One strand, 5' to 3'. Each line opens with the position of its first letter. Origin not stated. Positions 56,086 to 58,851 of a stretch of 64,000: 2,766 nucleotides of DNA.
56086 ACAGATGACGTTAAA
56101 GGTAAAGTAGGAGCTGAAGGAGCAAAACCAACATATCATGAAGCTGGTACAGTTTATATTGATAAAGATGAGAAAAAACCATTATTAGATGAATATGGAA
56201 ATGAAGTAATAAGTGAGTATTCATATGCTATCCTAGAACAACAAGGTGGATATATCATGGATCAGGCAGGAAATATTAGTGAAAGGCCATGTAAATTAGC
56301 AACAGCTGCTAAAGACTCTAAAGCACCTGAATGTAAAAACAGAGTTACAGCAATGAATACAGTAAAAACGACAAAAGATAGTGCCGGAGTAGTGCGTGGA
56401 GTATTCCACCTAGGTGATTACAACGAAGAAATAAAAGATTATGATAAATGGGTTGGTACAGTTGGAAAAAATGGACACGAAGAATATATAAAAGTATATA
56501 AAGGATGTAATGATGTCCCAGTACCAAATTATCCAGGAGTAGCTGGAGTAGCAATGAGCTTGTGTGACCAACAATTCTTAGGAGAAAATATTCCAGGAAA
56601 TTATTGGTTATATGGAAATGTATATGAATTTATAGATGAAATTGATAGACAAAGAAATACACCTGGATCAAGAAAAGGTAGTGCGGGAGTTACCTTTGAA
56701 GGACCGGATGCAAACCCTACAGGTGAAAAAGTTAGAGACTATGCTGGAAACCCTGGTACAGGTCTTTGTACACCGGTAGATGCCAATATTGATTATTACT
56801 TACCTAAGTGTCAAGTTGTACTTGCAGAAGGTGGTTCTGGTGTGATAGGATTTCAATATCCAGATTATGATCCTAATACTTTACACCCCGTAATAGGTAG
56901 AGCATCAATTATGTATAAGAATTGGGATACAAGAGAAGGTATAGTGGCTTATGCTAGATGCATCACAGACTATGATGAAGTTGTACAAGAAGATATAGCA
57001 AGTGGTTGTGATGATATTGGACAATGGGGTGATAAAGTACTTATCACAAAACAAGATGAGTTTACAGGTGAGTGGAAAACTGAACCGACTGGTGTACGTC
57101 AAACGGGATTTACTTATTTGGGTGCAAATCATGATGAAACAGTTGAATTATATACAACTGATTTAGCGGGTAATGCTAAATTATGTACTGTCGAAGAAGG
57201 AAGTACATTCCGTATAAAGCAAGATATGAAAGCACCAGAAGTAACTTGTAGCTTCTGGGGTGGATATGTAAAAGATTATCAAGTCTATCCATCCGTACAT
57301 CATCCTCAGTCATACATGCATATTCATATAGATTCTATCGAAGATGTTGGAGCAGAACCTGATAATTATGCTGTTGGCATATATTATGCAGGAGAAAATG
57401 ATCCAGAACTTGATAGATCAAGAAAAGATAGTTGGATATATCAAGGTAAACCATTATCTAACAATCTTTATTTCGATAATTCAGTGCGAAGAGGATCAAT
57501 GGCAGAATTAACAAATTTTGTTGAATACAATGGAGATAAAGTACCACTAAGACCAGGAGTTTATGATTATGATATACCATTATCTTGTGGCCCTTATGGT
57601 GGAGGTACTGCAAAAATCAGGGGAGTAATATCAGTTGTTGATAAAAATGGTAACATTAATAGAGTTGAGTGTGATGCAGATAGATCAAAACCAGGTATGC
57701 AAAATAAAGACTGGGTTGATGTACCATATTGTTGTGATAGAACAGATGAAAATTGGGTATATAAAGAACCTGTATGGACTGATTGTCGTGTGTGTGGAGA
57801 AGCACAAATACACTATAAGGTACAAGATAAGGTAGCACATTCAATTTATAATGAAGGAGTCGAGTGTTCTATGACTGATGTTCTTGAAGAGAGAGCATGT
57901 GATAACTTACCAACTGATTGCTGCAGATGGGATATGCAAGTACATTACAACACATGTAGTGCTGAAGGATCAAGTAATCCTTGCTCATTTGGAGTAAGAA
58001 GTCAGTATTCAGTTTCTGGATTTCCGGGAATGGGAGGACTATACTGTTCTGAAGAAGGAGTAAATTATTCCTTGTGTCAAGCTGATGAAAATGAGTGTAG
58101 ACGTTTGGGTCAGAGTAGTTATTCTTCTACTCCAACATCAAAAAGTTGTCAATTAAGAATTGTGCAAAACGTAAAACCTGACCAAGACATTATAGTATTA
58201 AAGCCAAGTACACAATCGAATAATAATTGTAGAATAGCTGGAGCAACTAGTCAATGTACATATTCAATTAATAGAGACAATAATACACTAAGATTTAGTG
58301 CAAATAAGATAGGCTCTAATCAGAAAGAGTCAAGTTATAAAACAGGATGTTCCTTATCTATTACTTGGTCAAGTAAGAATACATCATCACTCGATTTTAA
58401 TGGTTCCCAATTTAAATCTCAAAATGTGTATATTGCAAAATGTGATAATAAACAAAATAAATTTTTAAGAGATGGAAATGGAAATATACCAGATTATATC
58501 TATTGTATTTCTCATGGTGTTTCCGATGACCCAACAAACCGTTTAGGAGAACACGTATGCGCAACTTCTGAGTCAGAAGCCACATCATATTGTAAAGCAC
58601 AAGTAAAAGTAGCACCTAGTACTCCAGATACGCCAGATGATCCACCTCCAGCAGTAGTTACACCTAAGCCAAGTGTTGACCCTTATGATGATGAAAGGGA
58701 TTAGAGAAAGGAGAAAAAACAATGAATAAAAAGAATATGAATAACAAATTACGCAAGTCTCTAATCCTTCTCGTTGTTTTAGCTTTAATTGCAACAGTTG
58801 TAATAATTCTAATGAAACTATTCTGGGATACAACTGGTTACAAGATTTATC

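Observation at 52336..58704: A ~2,120-aa Cys-rich multi-module protein headed by a canonical type IV prepilin signal, far from any pilus machinery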

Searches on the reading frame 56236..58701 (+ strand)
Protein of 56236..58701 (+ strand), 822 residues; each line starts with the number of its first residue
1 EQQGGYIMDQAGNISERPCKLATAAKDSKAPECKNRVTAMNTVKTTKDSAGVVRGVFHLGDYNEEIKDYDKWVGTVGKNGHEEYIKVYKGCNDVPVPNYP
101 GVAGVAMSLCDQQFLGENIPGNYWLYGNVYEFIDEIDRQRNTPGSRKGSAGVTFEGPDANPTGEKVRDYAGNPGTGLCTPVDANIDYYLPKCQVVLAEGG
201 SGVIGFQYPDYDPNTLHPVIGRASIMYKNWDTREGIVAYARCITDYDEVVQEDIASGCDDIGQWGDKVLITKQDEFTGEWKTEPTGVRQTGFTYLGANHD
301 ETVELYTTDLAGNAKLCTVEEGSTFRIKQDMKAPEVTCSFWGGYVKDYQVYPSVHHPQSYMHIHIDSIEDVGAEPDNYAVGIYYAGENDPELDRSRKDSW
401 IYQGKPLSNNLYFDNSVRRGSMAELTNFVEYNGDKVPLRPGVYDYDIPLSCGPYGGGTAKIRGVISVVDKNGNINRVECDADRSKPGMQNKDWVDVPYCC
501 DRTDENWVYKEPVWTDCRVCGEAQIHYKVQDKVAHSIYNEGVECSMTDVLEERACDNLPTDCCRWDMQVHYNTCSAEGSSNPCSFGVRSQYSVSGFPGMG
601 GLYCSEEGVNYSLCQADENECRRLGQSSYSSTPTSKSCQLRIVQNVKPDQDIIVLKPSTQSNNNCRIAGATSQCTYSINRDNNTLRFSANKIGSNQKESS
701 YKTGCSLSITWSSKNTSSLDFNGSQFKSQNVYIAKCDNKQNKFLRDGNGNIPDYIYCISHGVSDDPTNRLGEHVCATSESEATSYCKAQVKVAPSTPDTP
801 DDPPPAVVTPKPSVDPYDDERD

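Call 53: predict_structure(alignment_id=A3)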
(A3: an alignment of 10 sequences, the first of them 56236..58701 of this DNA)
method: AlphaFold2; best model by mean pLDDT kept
length: 822 residues; sequences in the alignment: 10
mean_pLDDT: 58.4   pTM: 0.35
mean pLDDT of the five models: 58.4, 56.2, 53.9, 51.9, 51.4
residues with pLDDT >= 90: 5; 70-90: 227; 50-70: 344; < 50: 246
segments of 3 or more residues with pLDDT < 50: 1-3, 8-13, 42-70, 133-136, 199-233, 261-265, 278-280, 350-352, 388-433, 520-523, 564-567, 599-602, 605-607, 627-635, 678-682, 691-702, 715-724, 762-772, 793-822
pLDDT, mean of each block of 10 residues (from residue 1): 48 53 67 71 42 35 39 57 70 73 66 53 66 51 52 62 64 69 67 58 30 25 41 58 61 57 48 53 58 57 69 65 56 80 75 62 85 58 55 32 25 28 25 58 80 69 75 72 85 83 81 69 69 82 81 64 51 63 69 52 51 67 53 50 62 66 62 51 58 33 63 50 57 73 76 74 38 62 75 41 34 34 27
secondary structure, 60 per line:
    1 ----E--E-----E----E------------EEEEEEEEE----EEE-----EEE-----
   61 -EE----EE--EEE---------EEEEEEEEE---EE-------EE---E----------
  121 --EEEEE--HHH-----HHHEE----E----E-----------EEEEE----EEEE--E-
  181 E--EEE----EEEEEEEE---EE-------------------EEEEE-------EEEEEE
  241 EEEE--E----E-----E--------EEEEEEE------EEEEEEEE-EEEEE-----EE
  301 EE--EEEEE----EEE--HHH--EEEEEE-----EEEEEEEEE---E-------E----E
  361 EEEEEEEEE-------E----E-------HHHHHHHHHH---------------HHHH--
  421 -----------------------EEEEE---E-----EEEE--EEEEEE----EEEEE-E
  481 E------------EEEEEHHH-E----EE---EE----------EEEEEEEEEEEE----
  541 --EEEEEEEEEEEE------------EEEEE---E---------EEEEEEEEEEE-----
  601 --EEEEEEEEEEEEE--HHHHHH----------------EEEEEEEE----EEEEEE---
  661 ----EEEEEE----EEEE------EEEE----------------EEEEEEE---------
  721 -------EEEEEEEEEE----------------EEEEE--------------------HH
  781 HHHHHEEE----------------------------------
elements in order (helices of 4 or more, strands of 3 or more residues): E32-40 E45-47 E53-55 E72-74 E84-92 E123-127 E164-168 E173-176 E184-186 E191-198 E223-227 E235-244 E267-273 E280-287 E289-293 E299-302 E305-309 E314-316 E324-329 E335-343 E360-369 H390-399 H415-418 E444-448 E458-461 E464-469 E474-478 E494-498 E525-536 E543-554 E567-571 E585-595 E603-615 H618-623 E640-647 E652-657 E665-670 E675-678 E685-688 E705-711 E728-737 E754-758 H779-785 E786-788

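Call 57: fold_search(model_id=the predicted structure, library=pdb)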
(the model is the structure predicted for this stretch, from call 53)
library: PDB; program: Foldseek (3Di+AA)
matches with E <= 10: 635; with E <= 0.001: 3
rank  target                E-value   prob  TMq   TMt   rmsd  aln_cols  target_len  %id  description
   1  6xi1_BBB              3.3e-05  0.90  0.11  0.19  37.5       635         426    8  Crystal structure of tetra-tandem repeat in extending RTX adhesin from Aeromonas hydrophila (released 2020-10-14)
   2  6xi1_AAA              5.3e-05  0.84  0.11  0.17  25.6       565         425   10  Crystal structure of tetra-tandem repeat in extending RTX adhesin from Aeromonas hydrophila (released 2020-10-14)
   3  8wa2_C                5.9e-04  0.20  0.11  0.08  35.4       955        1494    9  cryo-EM structure of native mastigonemes isolated from Chlamydomonas reinhardtii at 3.0 angstrom resolution (released 2024-04-10)
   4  8cka_B                1.0e-03  0.57  0.10  0.16  23.0       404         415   13  Deinococcus radidurans HPI S-layer (released 2023-04-19)
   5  7b2m_A                1.5e-03  0.23  0.08  0.10  24.9       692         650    8  Cryo-EM structure of complement C4b in complex with nanobody E3 (released 2022-03-02)
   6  7ad7_B                2.5e-03  0.18  0.10  0.11  26.4       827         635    9  Crystal structure of human complement C5 in complex with the K8 bovine knob domain peptide. (released 2021-03-10)
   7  7sqc_T1               2.6e-03  0.23  0.09  0.12  37.4       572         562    8  Ciliary C1 central pair apparatus isolated from Chlamydomonas reinhardtii (released 2022-04-13)
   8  9ijj_4G               2.6e-03  0.16  0.09  0.03  44.6       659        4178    7  In situ structure of the central apparatus in mouse sperm axoneme. (released 2025-06-04)
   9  9u60_E                3.8e-03  0.18  0.09  0.06  26.2       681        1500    8  C3 convertases zymogen C4b2 in loading state (released 2026-01-14)
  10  9u61_E                4.5e-03  0.15  0.10  0.06  24.0       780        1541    8  CP/MBL pathways C3 convertase C4b2a and C3 complex (released 2026-01-14)
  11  8qy5_A                5.9e-03  0.21  0.09  0.11  31.3       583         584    8  Structure of interleukin 6. (released 2024-02-21)
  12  8uin_G                5.9e-03  0.14  0.09  0.10  20.2       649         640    9  Structure of the C3bBb-albicin complex (released 2024-05-08)
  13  8dfp_B                6.9e-03  0.35  0.11  0.17  17.1       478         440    7  Ectodomain of full-length KIT(DupA502,Y503)-SCF dimers (released 2023-03-29)
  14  5oj2_B                7.7e-03  0.20  0.11  0.12  25.2       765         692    8  Crystal structure of the chicken MDGA1 ectodomain (released 2017-08-23)
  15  5a42                  8.5e-03  0.10  0.09  0.05  34.1       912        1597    7  Cryo-EM single particle 3D reconstruction of the native conformation of E. coli alpha-2-macroglobulin (ECAM) (released 2015-07-29)
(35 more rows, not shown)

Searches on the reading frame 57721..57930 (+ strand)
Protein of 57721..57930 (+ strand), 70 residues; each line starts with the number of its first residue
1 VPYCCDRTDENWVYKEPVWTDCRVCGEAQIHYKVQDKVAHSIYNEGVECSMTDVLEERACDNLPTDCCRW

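Call 60: search_solved_structures(query=A4, max_evalue=1, show_alignments=2)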
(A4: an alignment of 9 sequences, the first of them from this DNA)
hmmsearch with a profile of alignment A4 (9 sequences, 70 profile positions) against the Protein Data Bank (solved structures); distinct sequences matched with E-value up to 1: 12.
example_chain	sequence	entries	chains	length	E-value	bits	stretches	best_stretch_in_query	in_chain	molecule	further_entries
3r6b_A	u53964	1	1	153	1.7e-06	31.9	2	20-67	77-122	Thrombospondin-1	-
1lsl_A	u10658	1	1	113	4e-06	30.7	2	20-67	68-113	Thrombospondin 1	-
7yyk_A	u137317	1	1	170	4.6e-06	30.5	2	20-67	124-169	Thrombospondin-1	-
12em_B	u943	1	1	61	0.00073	23.4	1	20-67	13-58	Thrombospondin-1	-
2rjq_A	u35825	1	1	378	0.01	19.7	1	18-67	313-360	ADAMTS-5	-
6ool_A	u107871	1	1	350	0.022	18.7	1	18-63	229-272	Netrin receptor UNC5B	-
7za1_E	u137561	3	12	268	0.055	17.4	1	18-57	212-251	Netrin receptor UNC5D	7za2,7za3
5ftt_A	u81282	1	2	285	0.058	17.3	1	18-57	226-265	NETRIN RECEPTOR UNC5D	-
3t5o_A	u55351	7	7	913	0.076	17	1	18-67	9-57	Complement component C6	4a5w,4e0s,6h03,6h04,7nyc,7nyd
3ghm_A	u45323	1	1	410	0.54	14.2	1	21-67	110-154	A disintegrin and metalloproteinase with thrombospondin motifs 13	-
3vn4_A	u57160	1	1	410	0.54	14.2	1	21-67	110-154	A disintegrin and metalloproteinase with thrombospondin motifs 13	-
3ghn_A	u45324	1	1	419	0.55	14.2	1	21-67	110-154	A disintegrin and metalloproteinase with thrombospondin motifs 13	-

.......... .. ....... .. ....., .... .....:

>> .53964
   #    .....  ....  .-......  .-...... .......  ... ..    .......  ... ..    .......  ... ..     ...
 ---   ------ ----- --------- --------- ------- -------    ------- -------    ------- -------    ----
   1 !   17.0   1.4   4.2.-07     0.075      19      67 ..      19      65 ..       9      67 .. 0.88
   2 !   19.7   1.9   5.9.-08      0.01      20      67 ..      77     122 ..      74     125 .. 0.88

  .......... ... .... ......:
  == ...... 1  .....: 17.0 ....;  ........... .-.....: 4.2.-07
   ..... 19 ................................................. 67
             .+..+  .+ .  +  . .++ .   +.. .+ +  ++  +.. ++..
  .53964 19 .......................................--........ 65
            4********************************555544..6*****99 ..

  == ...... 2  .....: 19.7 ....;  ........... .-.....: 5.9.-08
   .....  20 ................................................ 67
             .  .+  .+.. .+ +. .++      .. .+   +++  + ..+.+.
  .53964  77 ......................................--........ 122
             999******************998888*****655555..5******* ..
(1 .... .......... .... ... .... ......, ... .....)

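Call 102: search_protein_families(library=pfam, alignment_id=A4, max_evalue=1)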
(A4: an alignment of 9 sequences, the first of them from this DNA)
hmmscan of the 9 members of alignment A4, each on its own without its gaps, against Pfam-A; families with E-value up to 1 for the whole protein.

A. member 1, seq(70 aa): 1 family
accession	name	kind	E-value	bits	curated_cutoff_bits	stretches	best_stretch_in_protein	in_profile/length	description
PF05439.17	JTB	-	0.00086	19.8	22.1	1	18-62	20-64/110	Jumping translocation breakpoint protein (JTB)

B. families by the number of members that match (of 9 scanned): 5 families
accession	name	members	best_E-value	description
PF00090.25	TSP_1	4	4.2e-05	Thrombospondin type 1 domain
PF19028.6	TSP1_spondin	3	9.3e-05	Spondin-like TSP1 domain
PF19030.6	TSP1_ADAMTS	3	0.00075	Thrombospondin type 1 domain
PF05439.17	JTB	1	0.00086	Jumping translocation breakpoint protein (JTB)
PF12420.13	DUF3671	1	0.1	Fam-L, Fam-M like protein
